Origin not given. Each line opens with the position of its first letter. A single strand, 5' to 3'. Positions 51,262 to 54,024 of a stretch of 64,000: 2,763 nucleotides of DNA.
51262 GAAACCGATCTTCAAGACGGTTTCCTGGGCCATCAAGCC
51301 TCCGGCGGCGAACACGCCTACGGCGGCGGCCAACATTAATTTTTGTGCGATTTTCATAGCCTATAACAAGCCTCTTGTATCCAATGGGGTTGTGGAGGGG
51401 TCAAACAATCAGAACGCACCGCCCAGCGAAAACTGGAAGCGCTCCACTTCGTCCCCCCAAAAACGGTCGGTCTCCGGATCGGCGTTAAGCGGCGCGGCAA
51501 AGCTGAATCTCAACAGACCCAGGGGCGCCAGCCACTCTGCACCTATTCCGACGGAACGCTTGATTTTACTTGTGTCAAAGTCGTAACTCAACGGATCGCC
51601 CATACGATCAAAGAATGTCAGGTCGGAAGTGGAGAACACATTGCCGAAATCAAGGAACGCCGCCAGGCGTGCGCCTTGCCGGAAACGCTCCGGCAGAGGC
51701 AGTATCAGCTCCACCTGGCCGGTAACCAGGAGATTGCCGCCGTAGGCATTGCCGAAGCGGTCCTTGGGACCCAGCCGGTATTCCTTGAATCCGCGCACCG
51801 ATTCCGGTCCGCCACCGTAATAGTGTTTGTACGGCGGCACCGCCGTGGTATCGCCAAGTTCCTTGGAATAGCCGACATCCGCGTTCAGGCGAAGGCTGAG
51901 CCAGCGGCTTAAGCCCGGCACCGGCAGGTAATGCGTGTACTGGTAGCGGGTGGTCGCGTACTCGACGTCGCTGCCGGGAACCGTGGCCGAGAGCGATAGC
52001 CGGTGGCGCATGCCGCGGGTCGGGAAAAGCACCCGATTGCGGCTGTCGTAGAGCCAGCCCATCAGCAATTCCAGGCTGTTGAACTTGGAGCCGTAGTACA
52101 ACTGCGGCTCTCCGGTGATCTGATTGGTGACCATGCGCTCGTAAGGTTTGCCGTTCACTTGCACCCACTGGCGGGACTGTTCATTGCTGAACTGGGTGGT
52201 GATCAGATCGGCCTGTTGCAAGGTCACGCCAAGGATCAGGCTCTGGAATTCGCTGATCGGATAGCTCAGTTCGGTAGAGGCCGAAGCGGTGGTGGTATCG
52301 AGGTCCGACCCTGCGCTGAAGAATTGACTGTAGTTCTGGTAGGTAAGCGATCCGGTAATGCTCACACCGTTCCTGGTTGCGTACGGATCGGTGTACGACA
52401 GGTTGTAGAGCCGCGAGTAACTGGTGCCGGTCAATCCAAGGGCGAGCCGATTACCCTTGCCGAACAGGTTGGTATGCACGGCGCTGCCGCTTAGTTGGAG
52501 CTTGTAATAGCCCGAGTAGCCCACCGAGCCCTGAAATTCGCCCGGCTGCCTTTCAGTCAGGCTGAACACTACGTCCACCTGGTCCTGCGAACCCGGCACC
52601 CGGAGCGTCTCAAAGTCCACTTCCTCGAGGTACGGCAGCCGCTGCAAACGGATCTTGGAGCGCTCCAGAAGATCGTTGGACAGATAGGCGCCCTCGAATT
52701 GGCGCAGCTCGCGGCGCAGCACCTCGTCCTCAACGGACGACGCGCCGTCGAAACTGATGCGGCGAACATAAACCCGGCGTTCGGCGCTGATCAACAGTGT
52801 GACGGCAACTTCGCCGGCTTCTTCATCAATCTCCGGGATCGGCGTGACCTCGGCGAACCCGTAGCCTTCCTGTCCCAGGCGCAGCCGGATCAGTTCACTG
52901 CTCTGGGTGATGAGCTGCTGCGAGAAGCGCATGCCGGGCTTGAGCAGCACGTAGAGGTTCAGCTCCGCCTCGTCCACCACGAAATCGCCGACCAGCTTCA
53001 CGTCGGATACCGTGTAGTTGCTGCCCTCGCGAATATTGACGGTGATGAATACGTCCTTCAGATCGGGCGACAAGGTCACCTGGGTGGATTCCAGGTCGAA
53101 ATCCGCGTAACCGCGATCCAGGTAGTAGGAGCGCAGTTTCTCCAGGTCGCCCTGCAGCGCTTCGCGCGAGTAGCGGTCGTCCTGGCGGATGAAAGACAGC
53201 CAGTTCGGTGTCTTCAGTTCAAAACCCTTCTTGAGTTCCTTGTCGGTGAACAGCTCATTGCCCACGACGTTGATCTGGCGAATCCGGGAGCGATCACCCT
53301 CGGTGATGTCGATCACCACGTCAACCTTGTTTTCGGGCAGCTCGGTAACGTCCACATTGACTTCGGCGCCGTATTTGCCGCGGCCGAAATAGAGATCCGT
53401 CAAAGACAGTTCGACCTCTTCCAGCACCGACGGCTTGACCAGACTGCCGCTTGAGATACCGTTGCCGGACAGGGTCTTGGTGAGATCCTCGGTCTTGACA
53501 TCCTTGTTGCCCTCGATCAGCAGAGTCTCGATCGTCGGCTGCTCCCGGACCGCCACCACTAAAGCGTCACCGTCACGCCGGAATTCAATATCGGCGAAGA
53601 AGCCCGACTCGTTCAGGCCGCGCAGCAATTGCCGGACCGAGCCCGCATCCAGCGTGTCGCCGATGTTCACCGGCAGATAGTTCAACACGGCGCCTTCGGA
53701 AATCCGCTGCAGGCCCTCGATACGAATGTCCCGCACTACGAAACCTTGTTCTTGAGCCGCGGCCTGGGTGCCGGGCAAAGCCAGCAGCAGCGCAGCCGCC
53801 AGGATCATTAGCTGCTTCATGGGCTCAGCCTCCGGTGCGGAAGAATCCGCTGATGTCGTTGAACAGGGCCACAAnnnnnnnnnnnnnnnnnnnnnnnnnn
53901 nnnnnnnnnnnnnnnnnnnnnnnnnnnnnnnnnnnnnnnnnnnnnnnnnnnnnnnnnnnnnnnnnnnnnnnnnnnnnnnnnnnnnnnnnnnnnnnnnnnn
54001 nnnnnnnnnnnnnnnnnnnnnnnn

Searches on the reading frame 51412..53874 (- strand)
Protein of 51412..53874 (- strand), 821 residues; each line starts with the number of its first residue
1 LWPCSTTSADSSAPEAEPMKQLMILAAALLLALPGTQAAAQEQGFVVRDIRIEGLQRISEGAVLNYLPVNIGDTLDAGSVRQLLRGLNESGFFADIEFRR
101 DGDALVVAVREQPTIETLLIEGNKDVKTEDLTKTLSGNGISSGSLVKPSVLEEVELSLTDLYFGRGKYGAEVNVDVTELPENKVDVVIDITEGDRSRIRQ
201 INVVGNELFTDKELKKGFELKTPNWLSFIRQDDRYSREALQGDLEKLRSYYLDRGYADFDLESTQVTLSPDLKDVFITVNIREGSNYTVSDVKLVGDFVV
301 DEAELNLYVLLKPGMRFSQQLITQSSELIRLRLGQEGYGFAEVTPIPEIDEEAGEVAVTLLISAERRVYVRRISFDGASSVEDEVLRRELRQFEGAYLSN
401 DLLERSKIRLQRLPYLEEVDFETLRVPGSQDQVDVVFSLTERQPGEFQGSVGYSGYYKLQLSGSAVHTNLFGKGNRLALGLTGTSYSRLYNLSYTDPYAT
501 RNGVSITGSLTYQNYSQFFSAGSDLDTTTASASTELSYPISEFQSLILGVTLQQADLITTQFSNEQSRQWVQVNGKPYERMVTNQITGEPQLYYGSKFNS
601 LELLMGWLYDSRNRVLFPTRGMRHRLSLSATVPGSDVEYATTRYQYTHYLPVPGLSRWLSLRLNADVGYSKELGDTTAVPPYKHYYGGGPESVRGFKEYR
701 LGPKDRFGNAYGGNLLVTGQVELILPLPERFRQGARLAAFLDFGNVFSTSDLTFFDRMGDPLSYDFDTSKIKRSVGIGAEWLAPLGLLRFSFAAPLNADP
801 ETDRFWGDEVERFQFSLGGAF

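Call 75: search_protein_families(library=pfam, proteins=[window:51412-53874:-], max_evalue=0.0001)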
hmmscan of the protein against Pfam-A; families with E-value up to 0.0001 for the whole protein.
window:51412-53874:- (821 aa): 4 families
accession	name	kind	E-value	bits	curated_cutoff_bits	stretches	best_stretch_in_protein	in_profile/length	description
PF01103.29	Omp85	-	1.6e-68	232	24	1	469-821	1-325/325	Omp85 superfamily domain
PF07244.20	POTRA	-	8.9e-62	206.2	21.3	4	197-284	2-79/79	Surface antigen variable number repeat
PF08479.16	POTRA_2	-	2.2e-06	27.8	24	0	288-360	2-73/76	POTRA domain, ShlB-type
PF08478.15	POTRA_1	-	3.4e-06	27.7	23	0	196-241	1-44/69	POTRA domain, FtsQ-type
